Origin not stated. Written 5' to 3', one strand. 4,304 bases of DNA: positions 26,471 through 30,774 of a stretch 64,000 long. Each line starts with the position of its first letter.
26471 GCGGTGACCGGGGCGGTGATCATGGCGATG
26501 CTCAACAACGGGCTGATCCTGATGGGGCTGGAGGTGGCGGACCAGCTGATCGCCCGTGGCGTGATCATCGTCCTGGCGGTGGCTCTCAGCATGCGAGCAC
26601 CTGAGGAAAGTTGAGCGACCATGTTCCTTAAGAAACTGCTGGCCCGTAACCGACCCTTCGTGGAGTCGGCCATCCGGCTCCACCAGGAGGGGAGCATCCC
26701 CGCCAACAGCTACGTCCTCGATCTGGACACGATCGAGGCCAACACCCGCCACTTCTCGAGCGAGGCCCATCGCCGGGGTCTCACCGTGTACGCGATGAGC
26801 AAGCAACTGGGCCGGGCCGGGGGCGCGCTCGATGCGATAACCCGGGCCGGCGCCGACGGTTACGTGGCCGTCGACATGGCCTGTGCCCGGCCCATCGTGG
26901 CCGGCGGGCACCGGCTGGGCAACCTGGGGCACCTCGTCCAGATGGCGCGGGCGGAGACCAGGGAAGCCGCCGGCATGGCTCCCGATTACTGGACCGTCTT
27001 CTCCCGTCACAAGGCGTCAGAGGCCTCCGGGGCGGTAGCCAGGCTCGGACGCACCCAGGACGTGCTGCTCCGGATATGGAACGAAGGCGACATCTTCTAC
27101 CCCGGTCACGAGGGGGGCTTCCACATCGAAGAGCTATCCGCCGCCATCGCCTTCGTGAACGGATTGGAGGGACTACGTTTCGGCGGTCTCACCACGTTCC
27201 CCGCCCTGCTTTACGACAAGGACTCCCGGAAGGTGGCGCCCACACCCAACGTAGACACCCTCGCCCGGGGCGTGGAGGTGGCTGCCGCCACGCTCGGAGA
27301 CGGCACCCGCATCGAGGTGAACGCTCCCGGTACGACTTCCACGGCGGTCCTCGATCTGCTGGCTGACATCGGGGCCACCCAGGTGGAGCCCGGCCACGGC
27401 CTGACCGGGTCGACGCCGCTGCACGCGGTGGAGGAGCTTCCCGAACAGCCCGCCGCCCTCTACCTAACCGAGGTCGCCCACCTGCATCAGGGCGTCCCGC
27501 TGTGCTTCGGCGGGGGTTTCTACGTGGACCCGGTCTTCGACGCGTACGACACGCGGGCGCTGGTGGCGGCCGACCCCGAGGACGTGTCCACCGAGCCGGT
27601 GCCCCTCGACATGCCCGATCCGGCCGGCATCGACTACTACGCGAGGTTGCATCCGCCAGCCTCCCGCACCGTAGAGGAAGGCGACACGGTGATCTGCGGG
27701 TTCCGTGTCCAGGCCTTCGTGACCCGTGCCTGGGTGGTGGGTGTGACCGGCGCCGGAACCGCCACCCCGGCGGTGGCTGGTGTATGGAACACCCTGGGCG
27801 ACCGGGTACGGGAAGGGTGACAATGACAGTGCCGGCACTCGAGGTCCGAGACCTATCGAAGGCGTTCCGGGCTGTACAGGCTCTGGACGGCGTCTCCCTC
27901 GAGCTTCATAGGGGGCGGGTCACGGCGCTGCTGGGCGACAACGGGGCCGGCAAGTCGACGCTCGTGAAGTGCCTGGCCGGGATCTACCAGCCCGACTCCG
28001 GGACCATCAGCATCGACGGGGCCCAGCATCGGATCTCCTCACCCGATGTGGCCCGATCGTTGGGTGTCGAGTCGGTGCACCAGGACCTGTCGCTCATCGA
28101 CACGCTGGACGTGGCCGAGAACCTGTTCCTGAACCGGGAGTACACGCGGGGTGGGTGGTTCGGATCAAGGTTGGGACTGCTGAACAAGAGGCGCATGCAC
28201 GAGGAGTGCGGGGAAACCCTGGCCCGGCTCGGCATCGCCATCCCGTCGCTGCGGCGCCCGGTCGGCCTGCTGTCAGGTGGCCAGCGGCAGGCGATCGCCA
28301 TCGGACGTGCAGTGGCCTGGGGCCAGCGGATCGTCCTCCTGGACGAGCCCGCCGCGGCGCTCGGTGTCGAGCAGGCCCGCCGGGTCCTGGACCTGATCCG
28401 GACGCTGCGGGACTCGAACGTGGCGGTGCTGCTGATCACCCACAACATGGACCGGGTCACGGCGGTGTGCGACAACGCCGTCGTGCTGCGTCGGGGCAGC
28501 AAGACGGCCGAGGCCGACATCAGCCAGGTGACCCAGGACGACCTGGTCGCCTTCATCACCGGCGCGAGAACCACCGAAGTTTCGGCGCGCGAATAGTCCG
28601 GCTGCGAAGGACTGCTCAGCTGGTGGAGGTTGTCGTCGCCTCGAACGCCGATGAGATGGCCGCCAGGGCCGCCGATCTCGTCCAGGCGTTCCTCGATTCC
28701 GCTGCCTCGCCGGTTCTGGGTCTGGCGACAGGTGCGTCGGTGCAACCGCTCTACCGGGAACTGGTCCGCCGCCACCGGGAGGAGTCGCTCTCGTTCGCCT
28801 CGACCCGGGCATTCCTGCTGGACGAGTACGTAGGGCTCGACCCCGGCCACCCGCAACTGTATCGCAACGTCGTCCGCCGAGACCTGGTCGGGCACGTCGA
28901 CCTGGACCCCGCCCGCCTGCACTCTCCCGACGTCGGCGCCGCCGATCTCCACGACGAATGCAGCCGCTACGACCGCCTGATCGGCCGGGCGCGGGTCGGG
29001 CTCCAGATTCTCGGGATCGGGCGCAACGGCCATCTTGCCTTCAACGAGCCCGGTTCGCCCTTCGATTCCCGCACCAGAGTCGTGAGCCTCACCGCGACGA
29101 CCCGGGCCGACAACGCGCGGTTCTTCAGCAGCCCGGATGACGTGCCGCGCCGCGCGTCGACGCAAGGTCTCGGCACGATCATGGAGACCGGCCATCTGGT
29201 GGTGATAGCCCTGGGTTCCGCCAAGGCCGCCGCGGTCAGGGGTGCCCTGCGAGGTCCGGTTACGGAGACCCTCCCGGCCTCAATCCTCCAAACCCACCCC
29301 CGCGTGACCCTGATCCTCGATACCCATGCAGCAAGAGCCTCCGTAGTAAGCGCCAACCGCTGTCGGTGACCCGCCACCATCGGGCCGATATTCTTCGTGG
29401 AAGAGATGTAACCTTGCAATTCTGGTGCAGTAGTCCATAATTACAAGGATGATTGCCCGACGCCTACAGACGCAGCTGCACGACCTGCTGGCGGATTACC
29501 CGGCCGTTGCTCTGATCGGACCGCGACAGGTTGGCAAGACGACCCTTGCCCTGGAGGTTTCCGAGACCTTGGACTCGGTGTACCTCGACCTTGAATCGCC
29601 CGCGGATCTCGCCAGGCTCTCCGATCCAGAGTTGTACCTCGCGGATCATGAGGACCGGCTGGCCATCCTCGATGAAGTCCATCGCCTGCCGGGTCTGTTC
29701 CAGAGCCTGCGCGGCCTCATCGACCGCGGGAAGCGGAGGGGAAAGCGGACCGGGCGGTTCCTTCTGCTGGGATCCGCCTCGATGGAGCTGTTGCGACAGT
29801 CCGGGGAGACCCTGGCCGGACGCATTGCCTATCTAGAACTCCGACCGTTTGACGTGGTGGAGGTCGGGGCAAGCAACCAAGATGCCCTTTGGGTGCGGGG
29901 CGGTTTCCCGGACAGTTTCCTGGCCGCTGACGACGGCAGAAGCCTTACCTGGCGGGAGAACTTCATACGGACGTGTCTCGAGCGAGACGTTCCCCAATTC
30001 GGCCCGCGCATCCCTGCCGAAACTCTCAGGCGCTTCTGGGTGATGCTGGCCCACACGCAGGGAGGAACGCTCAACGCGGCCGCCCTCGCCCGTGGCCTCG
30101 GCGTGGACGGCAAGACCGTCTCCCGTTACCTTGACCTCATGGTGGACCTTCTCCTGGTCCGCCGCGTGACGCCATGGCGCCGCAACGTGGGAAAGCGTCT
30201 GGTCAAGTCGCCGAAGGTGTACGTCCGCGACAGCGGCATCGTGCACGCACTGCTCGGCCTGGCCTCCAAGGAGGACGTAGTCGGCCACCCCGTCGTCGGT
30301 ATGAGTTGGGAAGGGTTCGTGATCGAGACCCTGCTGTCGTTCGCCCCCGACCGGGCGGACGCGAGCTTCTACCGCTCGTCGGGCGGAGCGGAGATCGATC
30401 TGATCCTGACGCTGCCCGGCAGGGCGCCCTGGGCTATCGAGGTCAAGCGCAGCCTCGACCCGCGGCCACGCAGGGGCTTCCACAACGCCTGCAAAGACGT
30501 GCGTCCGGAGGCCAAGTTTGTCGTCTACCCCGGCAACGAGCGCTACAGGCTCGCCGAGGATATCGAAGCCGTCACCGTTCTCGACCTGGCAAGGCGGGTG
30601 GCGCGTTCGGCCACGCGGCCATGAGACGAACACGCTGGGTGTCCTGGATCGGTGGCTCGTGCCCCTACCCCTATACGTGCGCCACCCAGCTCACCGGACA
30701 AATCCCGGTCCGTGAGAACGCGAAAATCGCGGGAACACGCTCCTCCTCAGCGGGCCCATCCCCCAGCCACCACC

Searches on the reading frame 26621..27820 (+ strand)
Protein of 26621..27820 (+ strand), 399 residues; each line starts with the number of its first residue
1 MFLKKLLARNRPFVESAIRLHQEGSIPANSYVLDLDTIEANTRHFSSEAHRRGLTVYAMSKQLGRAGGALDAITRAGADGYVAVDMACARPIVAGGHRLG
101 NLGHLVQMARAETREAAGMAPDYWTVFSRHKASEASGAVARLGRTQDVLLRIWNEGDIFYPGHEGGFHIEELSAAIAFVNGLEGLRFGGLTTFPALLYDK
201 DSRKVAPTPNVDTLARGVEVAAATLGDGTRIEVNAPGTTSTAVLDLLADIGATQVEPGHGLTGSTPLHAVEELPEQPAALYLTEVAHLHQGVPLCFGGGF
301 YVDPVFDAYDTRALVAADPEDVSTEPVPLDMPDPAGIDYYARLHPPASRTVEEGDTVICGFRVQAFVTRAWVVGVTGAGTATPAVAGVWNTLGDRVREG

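Call 67: search_protein_families(library=pfam, proteins=[window:26621-27820:+], max_evalue=0.0001)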
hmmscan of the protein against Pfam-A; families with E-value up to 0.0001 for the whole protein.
window:26621-27820:+ (399 aa): 2 families
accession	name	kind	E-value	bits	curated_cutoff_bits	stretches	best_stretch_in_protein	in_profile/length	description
PF21279.3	YhfX-like_C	-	1e-19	71.3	27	1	280-384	1-96/97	YhfX-like, C-terminal domain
PF01168.26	Ala_racemase_N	-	1.8e-12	47.9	24.1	1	34-266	2-220/220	Alanine racemase, N-terminal domain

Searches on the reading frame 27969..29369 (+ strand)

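Call 67: search_protein_families(library=pfam, proteins=[window:27969-29369:+], max_evalue=0.0001)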
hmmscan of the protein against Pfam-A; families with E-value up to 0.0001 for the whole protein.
window:27969-29369:+ (466 aa): 1 family
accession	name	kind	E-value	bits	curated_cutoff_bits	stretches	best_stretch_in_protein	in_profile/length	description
PF01182.26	Glucosamine_iso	-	1e-16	61.9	27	1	227-443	7-220/225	Glucosamine-6-phosphate isomerases/6-phosphogluconolactonase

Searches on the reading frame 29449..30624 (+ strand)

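Call 67: search_protein_families(library=pfam, proteins=[window:29449-30624:+], max_evalue=0.0001)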
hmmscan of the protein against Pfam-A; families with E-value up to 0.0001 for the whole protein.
window:29449-30624:+ (391 aa): 2 families
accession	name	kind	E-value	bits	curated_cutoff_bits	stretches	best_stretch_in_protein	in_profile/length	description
PF13635.12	DUF4143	-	5.8e-46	156.6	28.1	1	178-335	1-160/160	Domain of unknown function (DUF4143)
PF13173.12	AAA_14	-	3.2e-24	85.8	27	1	18-139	3-128/129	AAA domain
